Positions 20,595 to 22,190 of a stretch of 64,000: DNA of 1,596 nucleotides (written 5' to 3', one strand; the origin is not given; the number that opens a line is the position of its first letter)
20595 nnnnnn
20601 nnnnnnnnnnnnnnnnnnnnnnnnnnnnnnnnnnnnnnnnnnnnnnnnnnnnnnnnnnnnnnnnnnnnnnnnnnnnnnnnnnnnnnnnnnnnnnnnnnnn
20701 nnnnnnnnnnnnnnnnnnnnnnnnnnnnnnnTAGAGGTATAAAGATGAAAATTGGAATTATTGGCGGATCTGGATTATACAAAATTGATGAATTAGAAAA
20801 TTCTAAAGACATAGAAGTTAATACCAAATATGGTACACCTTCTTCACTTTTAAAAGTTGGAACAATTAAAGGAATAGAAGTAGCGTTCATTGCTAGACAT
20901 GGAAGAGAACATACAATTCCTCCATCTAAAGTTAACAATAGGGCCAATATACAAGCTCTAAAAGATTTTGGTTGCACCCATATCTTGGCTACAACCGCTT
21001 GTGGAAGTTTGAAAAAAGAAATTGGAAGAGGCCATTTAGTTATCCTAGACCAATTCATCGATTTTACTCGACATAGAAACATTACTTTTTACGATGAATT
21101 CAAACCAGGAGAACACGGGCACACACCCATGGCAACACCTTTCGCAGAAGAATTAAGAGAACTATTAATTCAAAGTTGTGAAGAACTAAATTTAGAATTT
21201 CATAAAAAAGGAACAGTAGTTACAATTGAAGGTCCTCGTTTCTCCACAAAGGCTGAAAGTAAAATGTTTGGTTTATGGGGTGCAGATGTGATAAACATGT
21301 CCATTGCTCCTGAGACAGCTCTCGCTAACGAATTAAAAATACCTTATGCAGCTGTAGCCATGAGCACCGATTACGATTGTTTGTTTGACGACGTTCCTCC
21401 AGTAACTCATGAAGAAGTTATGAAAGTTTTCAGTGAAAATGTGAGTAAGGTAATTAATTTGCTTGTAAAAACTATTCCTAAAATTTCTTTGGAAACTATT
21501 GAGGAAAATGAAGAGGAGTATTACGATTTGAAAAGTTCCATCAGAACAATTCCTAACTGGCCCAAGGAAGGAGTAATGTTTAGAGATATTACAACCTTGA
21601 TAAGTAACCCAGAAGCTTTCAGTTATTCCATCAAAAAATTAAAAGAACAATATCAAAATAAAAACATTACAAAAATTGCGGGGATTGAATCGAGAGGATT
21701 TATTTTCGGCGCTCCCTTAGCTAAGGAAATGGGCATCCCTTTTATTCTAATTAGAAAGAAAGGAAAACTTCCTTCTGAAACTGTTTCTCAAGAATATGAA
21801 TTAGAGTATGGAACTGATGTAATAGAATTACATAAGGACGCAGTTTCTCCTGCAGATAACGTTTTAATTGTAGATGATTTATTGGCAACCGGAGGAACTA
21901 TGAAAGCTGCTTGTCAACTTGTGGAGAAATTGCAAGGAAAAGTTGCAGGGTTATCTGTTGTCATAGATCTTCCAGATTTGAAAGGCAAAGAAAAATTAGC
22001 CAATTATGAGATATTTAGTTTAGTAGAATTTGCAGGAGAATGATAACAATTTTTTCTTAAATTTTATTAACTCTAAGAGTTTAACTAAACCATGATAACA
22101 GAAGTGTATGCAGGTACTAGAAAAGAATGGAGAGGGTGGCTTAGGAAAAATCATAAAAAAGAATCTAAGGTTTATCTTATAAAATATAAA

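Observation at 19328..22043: ahcY followed by a single-polypeptide MTA phosphorylase-adenine phosphoribosyltransferase fusion.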

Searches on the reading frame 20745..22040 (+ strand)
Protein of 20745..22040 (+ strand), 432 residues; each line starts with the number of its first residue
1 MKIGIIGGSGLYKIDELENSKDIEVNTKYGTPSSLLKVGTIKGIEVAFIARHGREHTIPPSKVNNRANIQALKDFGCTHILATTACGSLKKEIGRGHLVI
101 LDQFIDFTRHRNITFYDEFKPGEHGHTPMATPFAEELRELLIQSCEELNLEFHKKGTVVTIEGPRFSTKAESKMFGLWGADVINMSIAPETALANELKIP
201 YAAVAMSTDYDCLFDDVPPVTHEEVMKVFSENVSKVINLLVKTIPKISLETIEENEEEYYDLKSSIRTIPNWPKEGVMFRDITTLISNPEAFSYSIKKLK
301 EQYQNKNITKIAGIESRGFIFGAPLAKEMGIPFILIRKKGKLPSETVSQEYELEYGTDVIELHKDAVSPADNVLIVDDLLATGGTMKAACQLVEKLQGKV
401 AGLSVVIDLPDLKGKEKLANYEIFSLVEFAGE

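Call 3: search_protein_families(library=pfam, proteins=[window:20745-22040:+], max_evalue=0.01)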
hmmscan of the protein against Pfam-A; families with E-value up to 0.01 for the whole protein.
window:20745-22040:+ (432 aa): 3 families
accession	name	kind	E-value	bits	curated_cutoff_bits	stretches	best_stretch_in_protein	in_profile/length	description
PF01048.26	PNP_UDP_1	-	1.6e-47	162.3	25.1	1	2-244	1-232/233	Phosphorylase superfamily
PF00156.33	Pribosyltran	-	1.2e-17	64.1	26.3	1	297-425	20-142/158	Phosphoribosyl transferase domain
PF14681.12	UPRTase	-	0.0079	16.1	27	0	365-406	117-156/206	Uracil phosphoribosyltransferase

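Call 4: search_protein_families(library=ncbifam, proteins=[window:20745-22040:+], max_evalue=0.001)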
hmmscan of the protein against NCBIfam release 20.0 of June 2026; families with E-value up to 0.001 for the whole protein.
window:20745-22040:+ (432 aa): 30 families (the best 25 are shown)
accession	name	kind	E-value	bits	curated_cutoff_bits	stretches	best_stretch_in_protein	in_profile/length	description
NF006334.0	PRK08564.1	equivalog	2.4e-86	289.2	382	1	2-250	9-253/267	S-methyl-5'-thioadenosine phosphorylase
TIGR01694.1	MTAP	equivalog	2e-85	286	274.85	1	2-245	1-239/240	S-methyl-5'-thioadenosine phosphorylase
NF006492.0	PRK08931.1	equivalog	9.2e-76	255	437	1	2-263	5-263/291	S-methyl-5'-thioadenosine phosphorylase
NF002632.0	PRK02304.1-1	equivalog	8.9e-71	237.4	243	1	257-432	6-183/183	adenine phosphoribosyltransferase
TIGR01090.1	apt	equivalog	1.8e-69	233.1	185.85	1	262-428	1-168/169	adenine phosphoribosyltransferase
NF005657.0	PRK07432.1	equivalog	2.8e-69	233.5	453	1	2-254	5-257/291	S-methyl-5'-thioadenosine phosphorylase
NF002634.0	PRK02304.1-3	equivalog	3.6e-69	232.1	170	1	258-431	6-181/182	adenine phosphoribosyltransferase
NF002636.0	PRK02304.1-5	equivalog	1.1e-68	230.2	125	1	257-428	4-175/176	adenine phosphoribosyltransferase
NF005876.0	PRK07823.1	equivalog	6.1e-68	228.8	306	1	2-253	7-251/267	S-methyl-5'-thioadenosine phosphorylase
NF002633.0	PRK02304.1-2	equivalog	5.5e-66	221.6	224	1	261-429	2-170/172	adenine phosphoribosyltransferase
NF006599.0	PRK09136.1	equivalog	6.6e-59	199.1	223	1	3-242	4-242/247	S-methyl-5'-thioinosine phosphorylase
NF009211.0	PRK12560.1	equivalog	1.3e-32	113.1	188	1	261-429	5-176/187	adenine phosphoribosyltransferase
NF006054.0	PRK08202.1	equivalog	3.1e-32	112.2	218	1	2-245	25-272/274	purine-nucleoside phosphorylase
TIGR01697.1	PNPH-PUNA-XAPA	subfamily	7.3e-25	87.7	197.1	1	3-244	2-246/247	inosine/guanosine/xanthosine phosphorylase family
TIGR01698.1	PUNP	equivalog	1.5e-18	67.1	302.6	1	52-241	57-241/245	purine-nucleoside phosphorylase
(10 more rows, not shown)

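Call 5: find_homologous_proteins(query=window:20745-22040:+, max_evalue=1e-10)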
Query window:20745-22040:+ (432 aa): 8000 proteins with E <= 1e-10 among 8000 candidates; the best 120 are listed.
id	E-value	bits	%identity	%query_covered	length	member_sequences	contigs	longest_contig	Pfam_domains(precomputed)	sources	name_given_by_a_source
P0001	4.8e-286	966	100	100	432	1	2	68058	PF00156.34,PF01048.27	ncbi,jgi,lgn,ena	-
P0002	1.4e-241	819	81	100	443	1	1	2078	PF00156.34,PF01048.27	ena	-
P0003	1.4e-214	730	69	100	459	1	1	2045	PF00156.34,PF01048.27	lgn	-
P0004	8.1e-212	721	73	100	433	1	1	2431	PF00156.34,PF01048.27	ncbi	-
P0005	1.9e-210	717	72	100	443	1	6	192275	PF00156.34,PF01048.27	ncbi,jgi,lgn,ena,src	-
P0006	2.6e-207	707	72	100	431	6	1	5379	PF00156.34,PF01048.27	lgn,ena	-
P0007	7.1e-206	702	71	100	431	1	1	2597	PF00156.34,PF01048.27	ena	-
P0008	1.6e-205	701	72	100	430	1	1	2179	PF00156.34,PF01048.27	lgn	-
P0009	2.4e-205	700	71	100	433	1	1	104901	PF00156.34,PF01048.27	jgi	jgi:5'-methylthioadenosine phosphorylase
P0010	9.2e-205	698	72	100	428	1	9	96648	PF00156.34,PF01048.27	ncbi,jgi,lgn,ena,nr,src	ncbi:S-methyl-5'-thioadenosine phosphorylase [Candidatus Woesearchaeota archaeon]|nr:hypothetical pr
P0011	2.0e-204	697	70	100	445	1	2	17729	PF00156.34,PF01048.27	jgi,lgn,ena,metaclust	metaclust:\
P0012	2.7e-203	693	70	100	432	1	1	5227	PF00156.34,PF01048.27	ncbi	-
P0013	3.4e-203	693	71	100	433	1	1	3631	PF00156.34,PF01048.27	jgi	jgi:5'-methylthioadenosine phosphorylase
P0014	3.1e-202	690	71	100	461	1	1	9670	PF00156.34,PF01048.27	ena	-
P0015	1.1e-201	688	71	100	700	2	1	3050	PF00156.34,PF00294.30,PF01048.27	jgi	-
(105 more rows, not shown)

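Call 14: find_related_loci(query=window:20745-22040:+, collection=genome_contigs, flank=6000)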
Query window:20745-22040:+ (432 aa) in genome_contigs; peptide patterns used: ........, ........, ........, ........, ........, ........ (x = any residue, [..] = any of these).
599 stretches matched a pattern (row limit reached: there are more); 534 encode a relative of the query (tblastn E <= 1e-3); the best 80 are kept; 80 distinct loci.
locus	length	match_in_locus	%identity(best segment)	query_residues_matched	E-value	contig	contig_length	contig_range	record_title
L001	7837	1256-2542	72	2-432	0e+0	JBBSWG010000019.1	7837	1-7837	MAG: Nanoarchaeota archaeon isolate H51-bin332_1 H51_bin332_1_000000000019, whole genome shotgun sequence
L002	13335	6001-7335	68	2-432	0e+0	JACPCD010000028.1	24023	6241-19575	MAG: Candidatus Woesearchaeota archaeon isolate NC_groundwater_274_Ag_S-0.2um_44_14 S5_GD2017_2_S2_scaffold_2991, whole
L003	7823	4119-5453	69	1-432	0e+0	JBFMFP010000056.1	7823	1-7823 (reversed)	MAG: Nanoarchaeota archaeon isolate MAG274 MAG274_59, whole genome shotgun sequence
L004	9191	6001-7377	64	1-432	0e+0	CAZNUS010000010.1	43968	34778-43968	MAG TPA_asm: uncultured Methanosarcinales archaeon isolate binchicken_co38_1369 genome assembly, contig: NODE_1835_lengt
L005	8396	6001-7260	68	17-432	0e+0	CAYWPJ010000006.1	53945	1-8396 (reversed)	MAG TPA_asm: uncultured Methanosarcinales archaeon isolate binchicken_co266_71 genome assembly, contig: NODE_1218_length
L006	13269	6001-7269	67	15-432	0e+0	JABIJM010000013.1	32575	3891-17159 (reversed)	MAG: Candidatus Woesearchaeota archaeon isolate SI054_bin25 k141_425692, whole genome shotgun sequence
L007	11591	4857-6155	65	2-432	0e+0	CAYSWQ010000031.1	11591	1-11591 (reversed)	MAG TPA_asm: uncultured Methanosarcinales archaeon isolate SRP077602_co7_621 genome assembly, contig: NODE_25672_length_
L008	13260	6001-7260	64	9-432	0e+0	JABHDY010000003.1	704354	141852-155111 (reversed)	MAG: Candidatus Woesearchaeota archaeon isolate SI037_bin144 k141_1199542, whole genome shotgun sequence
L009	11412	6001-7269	63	1-432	0e+0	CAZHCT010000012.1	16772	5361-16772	MAG TPA_asm: Candidatus Woesearchaeota archaeon isolate SRP269290_co3_784 genome assembly, contig: NODE_3706_length_1677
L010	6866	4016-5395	59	1-432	8e-178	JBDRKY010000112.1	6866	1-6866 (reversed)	MAG: Candidatus Woesearchaeota archaeon isolate MEGAHIT-group-1.746 k141_9692027, whole genome shotgun sequence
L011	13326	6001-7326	59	17-432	1e-172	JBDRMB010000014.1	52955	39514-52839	MAG: archaeon isolate MEGAHIT-group-1.81 k141_11707888, whole genome shotgun sequence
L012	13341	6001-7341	60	1-432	6e-173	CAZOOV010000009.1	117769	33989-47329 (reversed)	MAG TPA_asm: uncultured Methanosarcinales archaeon isolate binchicken_co141_553 genome assembly, contig: NODE_447_length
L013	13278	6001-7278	60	1-432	4e-171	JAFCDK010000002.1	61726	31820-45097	Candidatus Pacearchaeota archaeon isolate Meg19_1012_Bin_451 Meg19_1012_Bin_451_scaffold_2744, whole genome shotgun sequ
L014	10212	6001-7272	59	1-432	6e-171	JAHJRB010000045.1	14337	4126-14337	MAG: Nanoarchaeota archaeon isolate OS_PC_MetaG.mb.127 OS_PC_MetaG.mb.127_k141_151664, whole genome shotgun sequence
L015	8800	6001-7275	61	1-432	2e-170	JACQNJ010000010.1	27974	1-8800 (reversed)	MAG: Candidatus Woesearchaeota archaeon isolate NC_groundwater_1252_Ag_S-0.1um_33_315 S_p1_S3_coassembly_k141_622966, wh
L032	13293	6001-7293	56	1-432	1e-159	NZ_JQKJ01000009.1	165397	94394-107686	Desulfobacter vibrioformis DSM 8776 Q366DRAFT_scaffold00008.8_C, whole genome shotgun sequence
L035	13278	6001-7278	55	1-432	1e-158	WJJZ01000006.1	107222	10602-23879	MAG: Candidatus Magasanikiibacteriota bacterium isolate Bin_289 k141_1010318, whole genome shotgun sequence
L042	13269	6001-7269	55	3-432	2e-155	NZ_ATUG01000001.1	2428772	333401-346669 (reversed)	Desulfospira joergensenii DSM 10085 F608DRAFT_scaffold00001.1_C, whole genome shotgun sequence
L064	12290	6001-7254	54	17-432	2e-135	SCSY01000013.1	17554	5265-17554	MAG: Nitrospirae bacterium isolate FW300_bin.22 FW300_bin.22-7569, whole genome shotgun sequence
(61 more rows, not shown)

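Call 20: search_protein_representatives(protein=window:20745-22040:+)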
Query: 432 residues. Proteins with E-value up to 0.001 (for the whole library): 19445; up to 1e-10: 9941; up to 1e-30: 1321. The best 150 are listed.
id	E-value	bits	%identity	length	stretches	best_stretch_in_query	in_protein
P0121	4.8e-142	489.9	56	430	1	1-432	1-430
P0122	3.1e-104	365.3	61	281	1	148-432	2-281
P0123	5.8e-103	361.2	46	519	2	3-246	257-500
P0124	9.5e-98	344.0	43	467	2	3-247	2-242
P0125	2.0e-96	339.6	45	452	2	1-245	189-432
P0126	1.1e-81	291.0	39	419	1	1-429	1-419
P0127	2.4e-79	283.3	56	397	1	1-251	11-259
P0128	1.0e-74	268.1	41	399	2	1-339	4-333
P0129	1.2e-73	264.6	50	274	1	1-262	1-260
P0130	9.5e-73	261.6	48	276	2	288-431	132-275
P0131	6.7e-72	258.8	52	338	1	3-249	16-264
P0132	9.7e-71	255.0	54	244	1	1-245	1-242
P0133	1.2e-70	254.7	51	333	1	1-248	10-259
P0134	9.9e-70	251.7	51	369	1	3-248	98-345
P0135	1.7e-69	250.9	51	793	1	1-249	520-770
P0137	6.5e-68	245.7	46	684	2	1-246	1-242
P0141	1.9e-65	237.6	49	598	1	1-250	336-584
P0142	7.0e-65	235.7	44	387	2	260-432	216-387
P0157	1.2e-55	205.3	40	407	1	62-432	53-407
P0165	1.5e-54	201.7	39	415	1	75-432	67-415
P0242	2.0e-47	178.2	36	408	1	62-432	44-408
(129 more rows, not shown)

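Call 24: search_protein_families(library=pfam, proteins=[P0123, P0125, P0124, P0157, P0165, P0015, P0141, P0126, P0142, P0137], max_evalue=0.00001)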
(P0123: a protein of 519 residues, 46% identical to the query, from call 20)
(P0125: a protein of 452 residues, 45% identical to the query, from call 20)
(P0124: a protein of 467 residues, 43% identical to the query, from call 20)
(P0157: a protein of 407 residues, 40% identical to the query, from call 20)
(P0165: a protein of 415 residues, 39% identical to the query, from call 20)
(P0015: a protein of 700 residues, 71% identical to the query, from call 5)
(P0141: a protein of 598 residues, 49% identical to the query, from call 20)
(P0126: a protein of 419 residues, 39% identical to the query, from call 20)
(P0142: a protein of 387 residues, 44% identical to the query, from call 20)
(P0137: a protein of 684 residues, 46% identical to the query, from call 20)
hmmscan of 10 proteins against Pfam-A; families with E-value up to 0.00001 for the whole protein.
P0123 (519 aa): 2 families
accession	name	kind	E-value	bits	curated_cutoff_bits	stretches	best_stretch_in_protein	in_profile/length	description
PF01048.26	PNP_UDP_1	-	5e-41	141.1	25.1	1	256-498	1-232/233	Phosphorylase superfamily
PF00156.33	Pribosyltran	-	5.4e-19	68.5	26.3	1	36-149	13-124/158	Phosphoribosyl transferase domain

P0125 (452 aa): 2 families
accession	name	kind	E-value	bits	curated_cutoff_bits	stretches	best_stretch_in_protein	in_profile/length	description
PF01048.26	PNP_UDP_1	-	2.1e-42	145.6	25.1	1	190-432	1-233/233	Phosphorylase superfamily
PF00156.33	Pribosyltran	-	7.3e-21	74.6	26.3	1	37-150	13-124/158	Phosphoribosyl transferase domain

P0124 (467 aa): 2 families
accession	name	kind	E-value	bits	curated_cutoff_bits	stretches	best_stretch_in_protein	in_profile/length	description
PF01048.26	PNP_UDP_1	-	6.9e-46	157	25.1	1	2-239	2-232/233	Phosphorylase superfamily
PF00156.33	Pribosyltran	-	3.8e-17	62.5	26.3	1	316-441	3-125/158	Phosphoribosyl transferase domain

P0157 (407 aa): 2 families
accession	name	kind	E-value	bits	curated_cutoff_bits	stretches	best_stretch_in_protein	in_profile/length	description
PF01048.26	PNP_UDP_1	-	3e-53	181.1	25.1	1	3-224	1-232/233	Phosphorylase superfamily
PF00156.33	Pribosyltran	-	7.5e-17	61.5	26.3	1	279-389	28-133/158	Phosphoribosyl transferase domain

P0165 (415 aa): 2 families
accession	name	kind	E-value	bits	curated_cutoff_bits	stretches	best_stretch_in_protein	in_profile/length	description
PF01048.26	PNP_UDP_1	-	3.9e-52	177.4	25.1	1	3-228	1-233/233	Phosphorylase superfamily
PF00156.33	Pribosyltran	-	3.3e-15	56.2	26.3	1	265-387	4-124/158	Phosphoribosyl transferase domain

P0015 (700 aa): 3 families
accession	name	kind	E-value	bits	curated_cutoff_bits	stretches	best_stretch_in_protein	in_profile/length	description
PF01048.26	PNP_UDP_1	-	9.7e-48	163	25.1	1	260-500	1-230/233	Phosphorylase superfamily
PF00294.29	PfkB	-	5.7e-46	157.7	25.8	1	2-239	49-296/302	pfkB family carbohydrate kinase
PF00156.33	Pribosyltran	-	5.4e-20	71.7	26.3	1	569-695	25-144/158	Phosphoribosyl transferase domain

P0141 (598 aa): 2 families
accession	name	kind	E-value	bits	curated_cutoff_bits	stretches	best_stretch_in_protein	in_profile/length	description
PF00294.29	PfkB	-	4.8e-50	171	25.8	1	47-308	27-297/302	pfkB family carbohydrate kinase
PF01048.26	PNP_UDP_1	-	5.3e-47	160.6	25.1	1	337-578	1-232/233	Phosphorylase superfamily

P0126 (419 aa): 2 families
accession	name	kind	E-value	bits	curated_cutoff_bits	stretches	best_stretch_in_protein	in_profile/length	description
PF01048.26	PNP_UDP_1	-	1.5e-35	123.1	25.1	1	2-240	1-231/233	Phosphorylase superfamily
PF00156.33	Pribosyltran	-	1.7e-11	44.2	26.3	1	281-395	14-124/158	Phosphoribosyl transferase domain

P0142 (387 aa): 2 families
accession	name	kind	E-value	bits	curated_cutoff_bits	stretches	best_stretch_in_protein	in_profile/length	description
PF00156.33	Pribosyltran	-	4.1e-28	98.1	26.3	2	248-375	12-136/158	Phosphoribosyl transferase domain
PF14681.12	UPRTase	-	8.2e-07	29.1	27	0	325-375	119-169/206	Uracil phosphoribosyltransferase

P0137 (684 aa): 4 families
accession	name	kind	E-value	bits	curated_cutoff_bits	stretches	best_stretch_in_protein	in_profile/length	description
PF03721.20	UDPG_MGDP_dh_N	-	6.8e-63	212.1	27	1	247-428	1-186/187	UDP-glucose/GDP-mannose dehydrogenase family, NAD binding domain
PF01048.26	PNP_UDP_1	-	1.6e-48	165.6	25.1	1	2-241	1-233/233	Phosphorylase superfamily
PF00984.24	UDPG_MGDP_dh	-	4e-34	117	25.4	1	443-536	1-93/94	UDP-glucose/GDP-mannose dehydrogenase family, central domain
PF03720.21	UDPG_MGDP_dh_C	-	7.5e-30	103.8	30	1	559-660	1-103/103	UDP-glucose/GDP-mannose dehydrogenase family, UDP binding domain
